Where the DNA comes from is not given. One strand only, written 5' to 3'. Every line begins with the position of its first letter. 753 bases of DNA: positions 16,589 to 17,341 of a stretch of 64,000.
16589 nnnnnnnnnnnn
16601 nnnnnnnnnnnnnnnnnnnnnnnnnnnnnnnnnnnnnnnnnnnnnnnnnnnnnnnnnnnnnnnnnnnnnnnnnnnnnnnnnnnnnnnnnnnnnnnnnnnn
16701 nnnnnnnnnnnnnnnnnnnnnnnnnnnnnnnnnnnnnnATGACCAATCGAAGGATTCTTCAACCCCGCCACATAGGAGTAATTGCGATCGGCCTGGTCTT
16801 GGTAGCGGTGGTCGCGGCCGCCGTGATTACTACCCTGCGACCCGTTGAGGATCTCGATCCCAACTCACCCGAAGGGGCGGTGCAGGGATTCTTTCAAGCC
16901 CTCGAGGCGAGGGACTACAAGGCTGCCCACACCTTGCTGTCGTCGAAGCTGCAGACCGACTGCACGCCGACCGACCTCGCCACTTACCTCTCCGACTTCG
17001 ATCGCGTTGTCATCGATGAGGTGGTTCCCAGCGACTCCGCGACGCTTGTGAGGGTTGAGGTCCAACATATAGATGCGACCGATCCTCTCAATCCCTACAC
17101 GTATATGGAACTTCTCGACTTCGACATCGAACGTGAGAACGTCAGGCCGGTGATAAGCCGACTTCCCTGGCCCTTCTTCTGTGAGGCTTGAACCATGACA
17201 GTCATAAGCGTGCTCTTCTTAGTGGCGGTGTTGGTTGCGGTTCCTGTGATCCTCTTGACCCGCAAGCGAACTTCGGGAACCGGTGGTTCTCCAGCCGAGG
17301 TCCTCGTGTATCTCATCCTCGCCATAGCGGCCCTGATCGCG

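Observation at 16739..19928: Three unknown genes translationally coupled to the paaABCDE-paaR operon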

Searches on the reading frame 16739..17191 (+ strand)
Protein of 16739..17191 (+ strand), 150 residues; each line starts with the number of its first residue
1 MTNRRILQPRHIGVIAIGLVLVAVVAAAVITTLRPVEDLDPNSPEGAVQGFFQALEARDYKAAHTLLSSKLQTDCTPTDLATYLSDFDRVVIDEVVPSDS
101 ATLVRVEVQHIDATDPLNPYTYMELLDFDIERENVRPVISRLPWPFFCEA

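Call 7: search_protein_families(library=pfam, proteins=[window:16739-17191:+], max_evalue=0.1)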
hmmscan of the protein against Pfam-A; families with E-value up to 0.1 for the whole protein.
window:16739-17191:+ (150 aa): 1 family
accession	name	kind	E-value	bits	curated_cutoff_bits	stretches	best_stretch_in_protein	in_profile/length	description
PF25339.1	C2_C2CD3_N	-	0.02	15.2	27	1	72-121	70-119/145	N-terminal C2 domain of C2CD3 protein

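Call 8: search_protein_families(library=ncbifam, proteins=[window:16739-17191:+], max_evalue=0.1)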
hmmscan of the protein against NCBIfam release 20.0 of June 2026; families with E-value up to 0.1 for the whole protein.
window:16739-17191:+ (150 aa): 1 family
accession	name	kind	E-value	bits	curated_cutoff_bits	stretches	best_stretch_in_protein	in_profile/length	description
NF051431.1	Rv0361_Cterm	subfamily_domain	6.4e-07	29.6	37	1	12-73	7-68/140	Rv0361 family membrane protein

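Call 69: search_solved_structures(query=window:16739-17191:+, max_evalue=10)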
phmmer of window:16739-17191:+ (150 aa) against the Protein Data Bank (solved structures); distinct sequences matched with E-value up to 10: 4.
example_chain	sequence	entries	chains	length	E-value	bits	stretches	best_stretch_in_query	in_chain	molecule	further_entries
7nac_m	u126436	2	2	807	1.4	12.1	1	66-135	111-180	Ribosome biogenesis protein ERB1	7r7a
11aa_s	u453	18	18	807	1.4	12.1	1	66-135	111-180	Ribosome biogenesis protein ERB1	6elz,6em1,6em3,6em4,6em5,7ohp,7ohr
6c0f_s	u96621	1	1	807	1.4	12.1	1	66-135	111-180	Ribosome biogenesis protein ERB1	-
4u7a_A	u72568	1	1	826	1.4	12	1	66-135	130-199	Ribosome biogenesis protein ERB1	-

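Call 75: find_homologous_proteins(query=window:16739-17191:+)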
Query window:16739-17191:+ (150 aa): 12 proteins with E <= 0.001 among 114 candidates.
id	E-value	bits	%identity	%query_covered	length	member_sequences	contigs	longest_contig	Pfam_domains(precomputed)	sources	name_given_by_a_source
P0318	5.4e-87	307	94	100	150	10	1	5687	-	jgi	-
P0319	9.3e-87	306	93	100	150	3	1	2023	PF25976.1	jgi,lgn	jgi:hypothetical protein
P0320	8.8e-76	271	81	100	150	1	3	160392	-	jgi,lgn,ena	-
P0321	5.6e-75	268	77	99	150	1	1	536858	PF25976.1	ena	-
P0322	1.7e-73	263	78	99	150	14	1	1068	PF25976.1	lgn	-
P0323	1.2e-72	260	78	100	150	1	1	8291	PF25976.1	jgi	jgi:hypothetical protein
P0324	1.2e-69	251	74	99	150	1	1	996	PF25976.1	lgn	-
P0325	1.6e-68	247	75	100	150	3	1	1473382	PF25976.1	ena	-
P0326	2.7e-68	246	78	92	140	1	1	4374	PF25976.1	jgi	jgi:hypothetical protein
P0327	9.9e-65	235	72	100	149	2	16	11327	-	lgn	-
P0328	3.8e-63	230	72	94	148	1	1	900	PF25976.1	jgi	jgi:hypothetical protein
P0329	4.2e-60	220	69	79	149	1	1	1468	-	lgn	-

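Call 95: search_protein_families(library=padloc, proteins=[window:16739-17191:+], max_evalue=0.01)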
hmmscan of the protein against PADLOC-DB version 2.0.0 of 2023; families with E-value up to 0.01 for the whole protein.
window:16739-17191:+ (150 aa): 0 families
